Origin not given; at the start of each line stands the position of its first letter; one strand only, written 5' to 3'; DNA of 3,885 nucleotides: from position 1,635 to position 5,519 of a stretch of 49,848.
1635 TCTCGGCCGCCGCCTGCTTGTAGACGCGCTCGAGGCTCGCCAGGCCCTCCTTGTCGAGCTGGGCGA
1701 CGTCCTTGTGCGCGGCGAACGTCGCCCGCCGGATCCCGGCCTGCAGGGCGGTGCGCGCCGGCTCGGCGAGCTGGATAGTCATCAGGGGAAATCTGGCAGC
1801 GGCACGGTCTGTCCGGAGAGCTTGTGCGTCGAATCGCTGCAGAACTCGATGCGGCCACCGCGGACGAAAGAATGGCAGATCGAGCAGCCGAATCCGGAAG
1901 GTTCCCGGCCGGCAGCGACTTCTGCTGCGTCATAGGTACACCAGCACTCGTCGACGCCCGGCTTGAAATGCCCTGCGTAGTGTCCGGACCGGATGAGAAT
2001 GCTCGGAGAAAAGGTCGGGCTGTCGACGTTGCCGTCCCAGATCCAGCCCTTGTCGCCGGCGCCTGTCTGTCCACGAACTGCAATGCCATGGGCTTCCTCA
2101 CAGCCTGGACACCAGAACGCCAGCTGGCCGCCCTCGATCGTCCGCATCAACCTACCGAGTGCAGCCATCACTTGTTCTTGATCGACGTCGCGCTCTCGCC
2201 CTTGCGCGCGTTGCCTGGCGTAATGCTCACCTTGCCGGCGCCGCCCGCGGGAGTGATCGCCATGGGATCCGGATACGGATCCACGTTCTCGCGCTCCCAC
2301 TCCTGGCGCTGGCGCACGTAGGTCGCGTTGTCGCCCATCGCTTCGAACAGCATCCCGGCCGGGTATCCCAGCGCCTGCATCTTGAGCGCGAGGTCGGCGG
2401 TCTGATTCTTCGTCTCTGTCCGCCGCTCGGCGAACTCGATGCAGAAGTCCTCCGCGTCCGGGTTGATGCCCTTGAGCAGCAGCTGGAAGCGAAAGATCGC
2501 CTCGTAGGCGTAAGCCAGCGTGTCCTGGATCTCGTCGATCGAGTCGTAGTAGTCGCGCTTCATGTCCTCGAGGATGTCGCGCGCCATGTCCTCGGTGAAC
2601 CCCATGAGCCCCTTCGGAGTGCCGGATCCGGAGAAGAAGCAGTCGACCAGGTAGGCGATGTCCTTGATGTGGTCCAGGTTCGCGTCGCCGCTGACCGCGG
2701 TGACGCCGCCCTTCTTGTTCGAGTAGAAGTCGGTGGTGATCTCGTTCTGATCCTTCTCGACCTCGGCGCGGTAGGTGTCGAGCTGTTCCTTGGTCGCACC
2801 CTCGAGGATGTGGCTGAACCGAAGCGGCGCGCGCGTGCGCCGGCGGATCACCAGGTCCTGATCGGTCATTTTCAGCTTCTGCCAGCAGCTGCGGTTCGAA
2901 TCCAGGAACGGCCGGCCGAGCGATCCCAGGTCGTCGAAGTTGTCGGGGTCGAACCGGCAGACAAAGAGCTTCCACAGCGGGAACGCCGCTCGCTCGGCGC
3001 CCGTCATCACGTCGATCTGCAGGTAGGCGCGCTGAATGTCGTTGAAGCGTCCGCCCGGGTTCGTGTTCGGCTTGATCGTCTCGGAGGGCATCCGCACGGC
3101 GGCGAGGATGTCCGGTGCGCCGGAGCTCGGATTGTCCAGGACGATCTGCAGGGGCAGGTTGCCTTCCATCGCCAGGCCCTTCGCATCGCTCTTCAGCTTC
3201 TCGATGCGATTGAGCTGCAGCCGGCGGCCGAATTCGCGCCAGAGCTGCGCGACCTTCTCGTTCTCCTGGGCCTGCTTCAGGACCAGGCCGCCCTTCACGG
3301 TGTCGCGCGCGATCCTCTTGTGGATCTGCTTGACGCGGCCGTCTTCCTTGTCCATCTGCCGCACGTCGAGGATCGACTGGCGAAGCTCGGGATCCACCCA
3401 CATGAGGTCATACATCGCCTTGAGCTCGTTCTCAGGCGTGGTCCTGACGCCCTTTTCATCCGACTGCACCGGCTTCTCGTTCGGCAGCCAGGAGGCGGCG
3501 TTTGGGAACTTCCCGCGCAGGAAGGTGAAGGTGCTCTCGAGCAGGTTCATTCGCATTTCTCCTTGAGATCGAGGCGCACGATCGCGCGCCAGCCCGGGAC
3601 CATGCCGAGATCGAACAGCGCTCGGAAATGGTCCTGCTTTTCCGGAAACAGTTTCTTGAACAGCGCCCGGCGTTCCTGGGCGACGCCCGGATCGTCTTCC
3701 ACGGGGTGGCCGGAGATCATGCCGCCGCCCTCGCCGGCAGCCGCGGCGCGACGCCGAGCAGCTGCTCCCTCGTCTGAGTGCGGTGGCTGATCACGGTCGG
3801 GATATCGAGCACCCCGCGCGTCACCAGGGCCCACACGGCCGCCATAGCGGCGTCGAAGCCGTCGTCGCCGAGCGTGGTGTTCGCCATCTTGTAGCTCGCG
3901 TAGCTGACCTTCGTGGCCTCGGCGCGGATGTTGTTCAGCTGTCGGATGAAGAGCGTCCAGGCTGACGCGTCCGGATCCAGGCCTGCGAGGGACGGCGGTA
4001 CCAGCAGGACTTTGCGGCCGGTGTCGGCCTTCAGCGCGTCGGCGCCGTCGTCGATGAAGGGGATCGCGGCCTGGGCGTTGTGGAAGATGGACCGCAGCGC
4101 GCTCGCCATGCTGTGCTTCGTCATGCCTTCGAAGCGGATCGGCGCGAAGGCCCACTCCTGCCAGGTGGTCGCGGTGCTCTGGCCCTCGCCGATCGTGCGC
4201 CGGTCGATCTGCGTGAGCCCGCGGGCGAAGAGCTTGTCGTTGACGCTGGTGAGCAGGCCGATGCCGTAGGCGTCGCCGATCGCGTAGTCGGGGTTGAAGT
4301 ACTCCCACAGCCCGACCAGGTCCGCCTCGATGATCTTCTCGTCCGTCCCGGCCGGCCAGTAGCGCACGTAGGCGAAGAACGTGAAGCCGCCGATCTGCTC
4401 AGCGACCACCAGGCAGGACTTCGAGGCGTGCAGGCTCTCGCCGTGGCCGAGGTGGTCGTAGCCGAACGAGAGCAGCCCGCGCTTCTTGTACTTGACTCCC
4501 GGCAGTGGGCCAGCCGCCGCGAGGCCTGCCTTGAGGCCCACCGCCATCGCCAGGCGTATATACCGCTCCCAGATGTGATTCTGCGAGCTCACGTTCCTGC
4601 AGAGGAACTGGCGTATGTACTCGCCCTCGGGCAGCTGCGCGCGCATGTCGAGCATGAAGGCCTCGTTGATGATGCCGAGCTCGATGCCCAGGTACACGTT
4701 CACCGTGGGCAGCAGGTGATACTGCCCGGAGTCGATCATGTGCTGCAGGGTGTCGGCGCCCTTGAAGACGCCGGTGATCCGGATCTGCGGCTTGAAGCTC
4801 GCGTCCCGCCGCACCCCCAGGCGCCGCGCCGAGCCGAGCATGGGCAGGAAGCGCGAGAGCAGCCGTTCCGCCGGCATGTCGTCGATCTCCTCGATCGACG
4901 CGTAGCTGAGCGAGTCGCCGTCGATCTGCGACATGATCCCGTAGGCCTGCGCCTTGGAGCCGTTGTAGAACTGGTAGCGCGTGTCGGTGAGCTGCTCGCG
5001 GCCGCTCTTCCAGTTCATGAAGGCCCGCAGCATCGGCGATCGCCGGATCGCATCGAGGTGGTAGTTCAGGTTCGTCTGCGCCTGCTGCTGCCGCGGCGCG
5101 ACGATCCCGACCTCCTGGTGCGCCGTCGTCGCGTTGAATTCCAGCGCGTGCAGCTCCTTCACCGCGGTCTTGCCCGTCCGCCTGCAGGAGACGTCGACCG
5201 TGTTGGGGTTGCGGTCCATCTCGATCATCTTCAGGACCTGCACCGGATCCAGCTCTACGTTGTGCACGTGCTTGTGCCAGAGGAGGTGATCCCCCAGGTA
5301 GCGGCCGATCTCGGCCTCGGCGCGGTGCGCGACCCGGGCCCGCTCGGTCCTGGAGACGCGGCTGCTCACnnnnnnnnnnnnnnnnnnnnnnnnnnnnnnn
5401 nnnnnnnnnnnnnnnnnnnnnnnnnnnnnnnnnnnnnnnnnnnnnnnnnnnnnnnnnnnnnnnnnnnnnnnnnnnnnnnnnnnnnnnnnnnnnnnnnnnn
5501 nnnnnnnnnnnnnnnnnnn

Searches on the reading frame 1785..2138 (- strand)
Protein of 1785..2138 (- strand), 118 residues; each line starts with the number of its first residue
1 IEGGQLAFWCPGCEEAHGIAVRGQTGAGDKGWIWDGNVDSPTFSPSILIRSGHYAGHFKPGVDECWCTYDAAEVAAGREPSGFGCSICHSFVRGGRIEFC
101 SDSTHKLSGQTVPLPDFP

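Call 29: search_protein_families(library=phrogs, proteins=[window:1785-2138:-], max_evalue=0.001)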
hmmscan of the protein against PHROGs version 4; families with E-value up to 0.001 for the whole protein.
window:1785-2138:- (118 aa): 3 families
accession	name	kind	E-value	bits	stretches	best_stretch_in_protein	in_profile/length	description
phrog_3362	-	unknown function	4.2e-30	105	1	3-117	13-101/106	-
phrog_31675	-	unknown function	9e-11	42.9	1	3-57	13-66/79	-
phrog_15183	-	unknown function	2.3e-07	32.3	1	6-62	39-98/102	-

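Call 30: search_protein_families(library=pfam, proteins=[window:1785-2138:-], max_evalue=0.01)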
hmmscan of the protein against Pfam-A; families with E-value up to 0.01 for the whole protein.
window:1785-2138:- (118 aa): 1 family
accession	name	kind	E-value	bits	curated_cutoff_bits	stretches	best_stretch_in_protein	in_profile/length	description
PF20137.4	DUF6527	-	1.2e-08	35.1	23.6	1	6-100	3-63/63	Family of unknown function (DUF6527)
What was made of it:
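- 1785..2138 (-): Context: small Cys-rich DUF6527 protein between portal and the large ORF. PF20137 E 1.2e-8; phrog_3362 E 4e-30 (calls 29, 30).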

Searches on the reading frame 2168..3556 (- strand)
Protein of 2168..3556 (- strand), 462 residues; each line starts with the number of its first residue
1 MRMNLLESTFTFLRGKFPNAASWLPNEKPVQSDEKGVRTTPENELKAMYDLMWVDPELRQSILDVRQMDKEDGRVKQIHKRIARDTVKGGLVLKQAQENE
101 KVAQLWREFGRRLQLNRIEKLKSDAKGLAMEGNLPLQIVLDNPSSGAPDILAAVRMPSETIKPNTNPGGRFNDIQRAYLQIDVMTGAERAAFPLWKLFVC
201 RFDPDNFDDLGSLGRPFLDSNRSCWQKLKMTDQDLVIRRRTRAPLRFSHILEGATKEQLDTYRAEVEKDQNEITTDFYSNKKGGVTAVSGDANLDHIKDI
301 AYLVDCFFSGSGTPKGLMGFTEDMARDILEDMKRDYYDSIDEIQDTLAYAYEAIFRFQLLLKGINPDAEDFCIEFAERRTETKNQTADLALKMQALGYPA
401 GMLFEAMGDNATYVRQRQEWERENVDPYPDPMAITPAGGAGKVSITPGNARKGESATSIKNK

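Call 29: search_protein_families(library=phrogs, proteins=[window:2168-3556:-], max_evalue=0.001)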
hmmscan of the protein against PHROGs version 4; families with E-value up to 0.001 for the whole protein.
window:2168-3556:- (462 aa): 2 families
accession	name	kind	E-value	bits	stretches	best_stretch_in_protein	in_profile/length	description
phrog_19480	-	head and packaging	2.5e-26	93.1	1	48-386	42-418/737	head morphogenesis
phrog_104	-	head and packaging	1.9e-07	31.1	1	303-443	341-488/550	portal protein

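Call 30: search_protein_families(library=pfam, proteins=[window:2168-3556:-], max_evalue=0.01)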
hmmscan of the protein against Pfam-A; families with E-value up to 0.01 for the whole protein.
window:2168-3556:- (462 aa): 2 families
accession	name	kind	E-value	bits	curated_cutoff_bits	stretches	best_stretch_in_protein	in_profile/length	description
PF07230.16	Portal_T4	-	1.7e-06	27.5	22.9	1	280-380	266-378/433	Bacteriophage T4-like portal protein (Gp20)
PF23848.1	DUF7212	-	0.0038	17.5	27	1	317-337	32-50/61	Family of unknown function (DUF7212)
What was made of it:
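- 2168..3556 (-): Context: portal protein. Portal_T4 E 1.7e-6; phrog_104 and phrog_19480 (calls 29, 30).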

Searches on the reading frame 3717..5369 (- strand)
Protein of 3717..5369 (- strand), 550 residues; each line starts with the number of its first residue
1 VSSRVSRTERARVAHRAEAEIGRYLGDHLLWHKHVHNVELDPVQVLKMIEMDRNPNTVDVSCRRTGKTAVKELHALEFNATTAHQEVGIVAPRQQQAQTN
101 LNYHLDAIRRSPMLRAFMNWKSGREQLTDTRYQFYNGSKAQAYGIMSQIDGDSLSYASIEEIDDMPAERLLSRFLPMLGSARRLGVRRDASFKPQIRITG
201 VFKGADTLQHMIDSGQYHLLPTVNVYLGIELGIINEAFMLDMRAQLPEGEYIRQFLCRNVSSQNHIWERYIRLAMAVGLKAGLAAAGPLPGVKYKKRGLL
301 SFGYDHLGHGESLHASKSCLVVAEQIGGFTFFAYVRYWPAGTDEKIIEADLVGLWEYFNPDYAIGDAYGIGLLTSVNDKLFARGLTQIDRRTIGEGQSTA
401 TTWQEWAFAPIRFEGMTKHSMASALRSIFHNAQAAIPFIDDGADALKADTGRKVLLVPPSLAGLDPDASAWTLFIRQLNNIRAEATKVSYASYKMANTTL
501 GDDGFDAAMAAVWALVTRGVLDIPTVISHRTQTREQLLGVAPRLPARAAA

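Call 29: search_protein_families(library=phrogs, proteins=[window:3717-5369:-], max_evalue=0.001)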
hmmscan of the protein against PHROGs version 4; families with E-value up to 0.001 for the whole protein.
window:3717-5369:- (550 aa): 1 family
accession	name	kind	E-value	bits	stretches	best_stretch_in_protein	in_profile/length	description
phrog_2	-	head and packaging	8.3e-06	25.8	1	49-513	274-590/807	terminase large subunit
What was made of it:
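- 3717..5369 (-): Context: terminase large subunit. phrog_2 E 8e-6 (call 29).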

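Call 30: search_protein_families(library=pfam, proteins=[window:3717-5369:-], max_evalue=0.01)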
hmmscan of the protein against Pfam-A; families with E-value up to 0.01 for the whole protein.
window:3717-5369:- (550 aa): 0 families
